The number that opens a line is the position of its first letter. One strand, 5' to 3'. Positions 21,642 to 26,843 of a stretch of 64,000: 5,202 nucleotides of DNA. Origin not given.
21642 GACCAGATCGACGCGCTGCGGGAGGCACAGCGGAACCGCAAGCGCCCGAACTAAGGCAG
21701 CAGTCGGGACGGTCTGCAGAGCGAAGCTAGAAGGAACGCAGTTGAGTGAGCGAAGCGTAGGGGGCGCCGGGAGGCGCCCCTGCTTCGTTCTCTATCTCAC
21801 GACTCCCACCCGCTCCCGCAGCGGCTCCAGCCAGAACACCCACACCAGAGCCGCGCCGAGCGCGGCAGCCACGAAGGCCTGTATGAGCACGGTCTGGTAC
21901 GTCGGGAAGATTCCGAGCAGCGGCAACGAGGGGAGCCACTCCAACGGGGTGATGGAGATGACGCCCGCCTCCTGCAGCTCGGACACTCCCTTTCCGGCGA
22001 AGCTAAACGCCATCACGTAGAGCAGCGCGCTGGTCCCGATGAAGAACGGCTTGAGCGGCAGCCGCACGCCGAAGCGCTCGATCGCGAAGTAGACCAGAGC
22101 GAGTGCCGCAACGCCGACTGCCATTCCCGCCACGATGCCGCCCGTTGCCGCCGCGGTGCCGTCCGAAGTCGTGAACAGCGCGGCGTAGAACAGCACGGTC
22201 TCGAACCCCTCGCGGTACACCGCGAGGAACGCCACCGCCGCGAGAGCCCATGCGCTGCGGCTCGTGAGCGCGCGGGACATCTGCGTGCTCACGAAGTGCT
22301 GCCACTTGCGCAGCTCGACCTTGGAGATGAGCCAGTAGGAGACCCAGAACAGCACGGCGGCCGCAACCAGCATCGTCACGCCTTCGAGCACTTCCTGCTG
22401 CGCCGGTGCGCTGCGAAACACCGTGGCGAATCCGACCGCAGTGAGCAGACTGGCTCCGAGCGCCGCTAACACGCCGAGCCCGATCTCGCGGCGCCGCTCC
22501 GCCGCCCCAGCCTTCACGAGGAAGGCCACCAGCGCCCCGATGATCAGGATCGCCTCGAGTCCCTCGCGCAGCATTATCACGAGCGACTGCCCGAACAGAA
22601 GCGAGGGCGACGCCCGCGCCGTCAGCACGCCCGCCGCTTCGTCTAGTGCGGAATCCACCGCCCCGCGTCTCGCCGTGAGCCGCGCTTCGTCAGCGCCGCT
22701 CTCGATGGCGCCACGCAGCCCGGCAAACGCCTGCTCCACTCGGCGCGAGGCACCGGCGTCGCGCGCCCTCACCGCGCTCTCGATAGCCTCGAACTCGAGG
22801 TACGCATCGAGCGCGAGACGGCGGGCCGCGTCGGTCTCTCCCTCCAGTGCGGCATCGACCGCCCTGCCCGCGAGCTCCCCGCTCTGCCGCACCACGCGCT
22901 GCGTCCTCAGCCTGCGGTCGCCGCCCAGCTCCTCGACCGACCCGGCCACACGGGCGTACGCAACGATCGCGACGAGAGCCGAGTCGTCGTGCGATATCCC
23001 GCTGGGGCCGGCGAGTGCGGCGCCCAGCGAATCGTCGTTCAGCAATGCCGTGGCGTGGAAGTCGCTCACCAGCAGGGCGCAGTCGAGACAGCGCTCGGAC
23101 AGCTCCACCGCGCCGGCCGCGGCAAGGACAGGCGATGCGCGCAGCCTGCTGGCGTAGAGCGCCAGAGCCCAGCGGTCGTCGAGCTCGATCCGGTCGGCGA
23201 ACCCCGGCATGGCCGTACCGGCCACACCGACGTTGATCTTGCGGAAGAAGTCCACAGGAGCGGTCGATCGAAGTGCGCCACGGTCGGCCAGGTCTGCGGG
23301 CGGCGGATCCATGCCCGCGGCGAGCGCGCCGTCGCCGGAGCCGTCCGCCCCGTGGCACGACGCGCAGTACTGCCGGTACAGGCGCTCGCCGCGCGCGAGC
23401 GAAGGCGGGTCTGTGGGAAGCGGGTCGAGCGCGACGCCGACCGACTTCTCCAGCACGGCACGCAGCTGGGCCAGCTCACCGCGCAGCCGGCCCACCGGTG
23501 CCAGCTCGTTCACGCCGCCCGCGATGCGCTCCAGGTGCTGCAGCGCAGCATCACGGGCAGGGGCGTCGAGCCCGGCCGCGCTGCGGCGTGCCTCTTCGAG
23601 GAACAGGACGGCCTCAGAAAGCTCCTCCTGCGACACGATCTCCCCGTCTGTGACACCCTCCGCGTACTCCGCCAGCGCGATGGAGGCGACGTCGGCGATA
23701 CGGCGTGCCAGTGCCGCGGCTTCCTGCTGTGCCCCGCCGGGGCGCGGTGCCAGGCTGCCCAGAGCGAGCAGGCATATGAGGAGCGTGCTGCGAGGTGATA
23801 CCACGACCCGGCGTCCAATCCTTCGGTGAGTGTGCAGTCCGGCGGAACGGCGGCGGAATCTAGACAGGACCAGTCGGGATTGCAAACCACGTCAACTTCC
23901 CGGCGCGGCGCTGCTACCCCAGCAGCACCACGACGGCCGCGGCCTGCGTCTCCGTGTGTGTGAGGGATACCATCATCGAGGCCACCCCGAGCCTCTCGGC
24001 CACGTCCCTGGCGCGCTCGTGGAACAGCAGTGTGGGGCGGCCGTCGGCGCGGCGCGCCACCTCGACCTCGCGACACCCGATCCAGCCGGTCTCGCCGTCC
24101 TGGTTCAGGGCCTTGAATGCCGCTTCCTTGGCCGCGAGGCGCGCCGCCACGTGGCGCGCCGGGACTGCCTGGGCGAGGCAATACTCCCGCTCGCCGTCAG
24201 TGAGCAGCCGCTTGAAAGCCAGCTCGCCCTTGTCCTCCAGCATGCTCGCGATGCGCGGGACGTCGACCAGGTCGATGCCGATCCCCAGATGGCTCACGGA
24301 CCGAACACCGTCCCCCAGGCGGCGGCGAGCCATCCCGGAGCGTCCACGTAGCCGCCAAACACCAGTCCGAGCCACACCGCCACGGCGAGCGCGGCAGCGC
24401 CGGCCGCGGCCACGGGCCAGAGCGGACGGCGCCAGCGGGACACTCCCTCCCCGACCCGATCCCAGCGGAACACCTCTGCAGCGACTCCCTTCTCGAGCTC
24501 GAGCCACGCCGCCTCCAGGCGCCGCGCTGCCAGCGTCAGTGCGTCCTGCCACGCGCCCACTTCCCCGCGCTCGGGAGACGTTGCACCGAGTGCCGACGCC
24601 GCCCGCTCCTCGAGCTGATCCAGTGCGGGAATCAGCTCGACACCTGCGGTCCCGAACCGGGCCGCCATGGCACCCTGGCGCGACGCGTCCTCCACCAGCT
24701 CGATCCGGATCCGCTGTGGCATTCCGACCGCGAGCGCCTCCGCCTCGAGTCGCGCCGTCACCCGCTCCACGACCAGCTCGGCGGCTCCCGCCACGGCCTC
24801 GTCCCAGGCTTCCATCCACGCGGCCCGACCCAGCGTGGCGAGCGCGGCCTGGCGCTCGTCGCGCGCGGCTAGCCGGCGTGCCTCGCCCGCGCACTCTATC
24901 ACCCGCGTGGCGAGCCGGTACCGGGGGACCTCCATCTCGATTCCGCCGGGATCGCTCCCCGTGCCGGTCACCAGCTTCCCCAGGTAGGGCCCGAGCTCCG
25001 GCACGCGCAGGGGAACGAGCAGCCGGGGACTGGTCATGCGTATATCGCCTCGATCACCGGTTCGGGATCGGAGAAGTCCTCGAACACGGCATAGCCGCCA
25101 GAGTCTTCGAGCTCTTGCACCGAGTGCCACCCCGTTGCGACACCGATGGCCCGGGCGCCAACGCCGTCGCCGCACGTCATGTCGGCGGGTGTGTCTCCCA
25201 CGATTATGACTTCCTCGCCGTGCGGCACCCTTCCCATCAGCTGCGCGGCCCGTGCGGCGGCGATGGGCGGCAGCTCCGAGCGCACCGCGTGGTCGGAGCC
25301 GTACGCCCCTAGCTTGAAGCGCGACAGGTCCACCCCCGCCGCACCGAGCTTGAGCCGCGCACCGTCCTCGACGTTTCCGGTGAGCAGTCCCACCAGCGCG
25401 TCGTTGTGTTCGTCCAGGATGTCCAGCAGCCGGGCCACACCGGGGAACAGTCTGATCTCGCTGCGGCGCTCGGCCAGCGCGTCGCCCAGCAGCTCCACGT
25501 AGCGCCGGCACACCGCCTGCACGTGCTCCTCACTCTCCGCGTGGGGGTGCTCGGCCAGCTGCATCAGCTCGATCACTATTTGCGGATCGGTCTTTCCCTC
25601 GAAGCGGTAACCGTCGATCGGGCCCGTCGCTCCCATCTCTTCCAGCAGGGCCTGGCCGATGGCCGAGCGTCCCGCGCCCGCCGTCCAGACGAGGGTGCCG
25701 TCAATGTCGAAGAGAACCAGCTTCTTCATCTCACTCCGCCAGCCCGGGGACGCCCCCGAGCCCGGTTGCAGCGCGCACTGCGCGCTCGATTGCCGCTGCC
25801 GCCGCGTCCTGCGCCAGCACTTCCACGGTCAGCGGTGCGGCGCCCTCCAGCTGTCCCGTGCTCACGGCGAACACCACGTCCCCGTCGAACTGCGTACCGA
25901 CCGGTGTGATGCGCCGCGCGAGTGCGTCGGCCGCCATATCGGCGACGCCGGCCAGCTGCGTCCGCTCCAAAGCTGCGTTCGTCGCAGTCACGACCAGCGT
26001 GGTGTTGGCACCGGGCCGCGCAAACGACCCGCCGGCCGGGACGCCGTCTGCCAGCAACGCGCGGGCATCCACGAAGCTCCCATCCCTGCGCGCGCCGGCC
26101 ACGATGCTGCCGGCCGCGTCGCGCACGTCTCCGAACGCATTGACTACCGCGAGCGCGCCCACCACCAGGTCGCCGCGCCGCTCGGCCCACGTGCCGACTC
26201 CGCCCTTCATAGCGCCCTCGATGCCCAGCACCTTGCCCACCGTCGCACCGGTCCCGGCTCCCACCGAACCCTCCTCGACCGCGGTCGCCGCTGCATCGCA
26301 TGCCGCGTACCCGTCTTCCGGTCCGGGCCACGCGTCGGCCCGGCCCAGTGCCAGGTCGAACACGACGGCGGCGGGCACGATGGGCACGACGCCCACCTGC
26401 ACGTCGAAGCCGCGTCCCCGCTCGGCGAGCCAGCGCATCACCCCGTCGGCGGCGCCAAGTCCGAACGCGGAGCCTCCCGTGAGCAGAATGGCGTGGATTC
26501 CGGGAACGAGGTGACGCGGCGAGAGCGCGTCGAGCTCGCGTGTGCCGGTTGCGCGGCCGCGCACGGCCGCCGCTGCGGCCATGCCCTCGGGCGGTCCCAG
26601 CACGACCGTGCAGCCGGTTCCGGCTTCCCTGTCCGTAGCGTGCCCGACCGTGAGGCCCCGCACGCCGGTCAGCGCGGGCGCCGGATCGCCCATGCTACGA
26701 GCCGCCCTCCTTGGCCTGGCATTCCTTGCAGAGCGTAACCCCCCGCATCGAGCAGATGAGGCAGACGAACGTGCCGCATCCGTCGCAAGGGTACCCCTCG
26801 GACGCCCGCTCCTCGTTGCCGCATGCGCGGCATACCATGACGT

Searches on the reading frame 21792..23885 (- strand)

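Call 34: search_protein_families(library=pfam, proteins=[window:21792-23885:-], max_evalue=0.00001)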
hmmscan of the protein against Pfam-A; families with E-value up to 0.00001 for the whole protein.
window:21792-23885:- (697 aa): 3 families
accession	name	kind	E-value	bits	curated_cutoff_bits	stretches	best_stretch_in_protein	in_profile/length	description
PF03239.20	FTR1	-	7.4e-30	104.7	25.3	1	435-640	5-212/284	Iron permease FTR1 family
PF13442.11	Cytochrome_CBB3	-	4.6e-11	43.3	27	1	163-244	3-67/68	Cytochrome C oxidase, cbb3-type, subunit III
PF00034.26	Cytochrom_C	-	2.9e-07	32.1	21.3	1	164-244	2-85/90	Cytochrome c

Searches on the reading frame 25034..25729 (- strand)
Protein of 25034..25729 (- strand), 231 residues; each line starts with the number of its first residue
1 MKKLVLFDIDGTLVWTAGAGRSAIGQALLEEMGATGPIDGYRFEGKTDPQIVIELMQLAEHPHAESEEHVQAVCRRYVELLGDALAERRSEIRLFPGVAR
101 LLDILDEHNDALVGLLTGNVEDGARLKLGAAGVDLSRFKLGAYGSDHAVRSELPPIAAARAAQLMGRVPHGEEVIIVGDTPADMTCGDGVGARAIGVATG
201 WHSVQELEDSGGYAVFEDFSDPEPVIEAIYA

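Call 34: search_protein_families(library=pfam, proteins=[window:25034-25729:-], max_evalue=0.00001)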
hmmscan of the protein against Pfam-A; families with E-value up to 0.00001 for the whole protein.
window:25034-25729:- (231 aa): 4 families
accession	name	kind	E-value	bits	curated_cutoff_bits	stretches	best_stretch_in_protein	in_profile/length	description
PF00702.32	Hydrolase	-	7.8e-12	46.4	26.4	1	3-185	2-185/191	haloacid dehalogenase-like hydrolase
PF12710.13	HAD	-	1.9e-10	41.9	27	1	5-186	1-187/189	haloacid dehalogenase-like hydrolase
PF13419.12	HAD_2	-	8.4e-10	39.5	23.8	1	5-197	1-178/178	Haloacid dehalogenase-like hydrolase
PF13242.12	Hydrolase_like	-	2.9e-08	33.9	22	1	159-221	11-74/75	HAD-hyrolase-like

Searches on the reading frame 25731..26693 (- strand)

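Call 38: search_protein_families(library=pfam, proteins=[window:25731-26693:-], max_evalue=0.00001)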
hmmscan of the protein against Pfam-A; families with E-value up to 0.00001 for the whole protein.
window:25731-26693:- (320 aa): 1 family
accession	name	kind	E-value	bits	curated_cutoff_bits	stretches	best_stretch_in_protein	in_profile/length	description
PF03576.19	Peptidase_S58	-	8.1e-40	137.6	23.9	1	7-308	2-284/307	Peptidase family S58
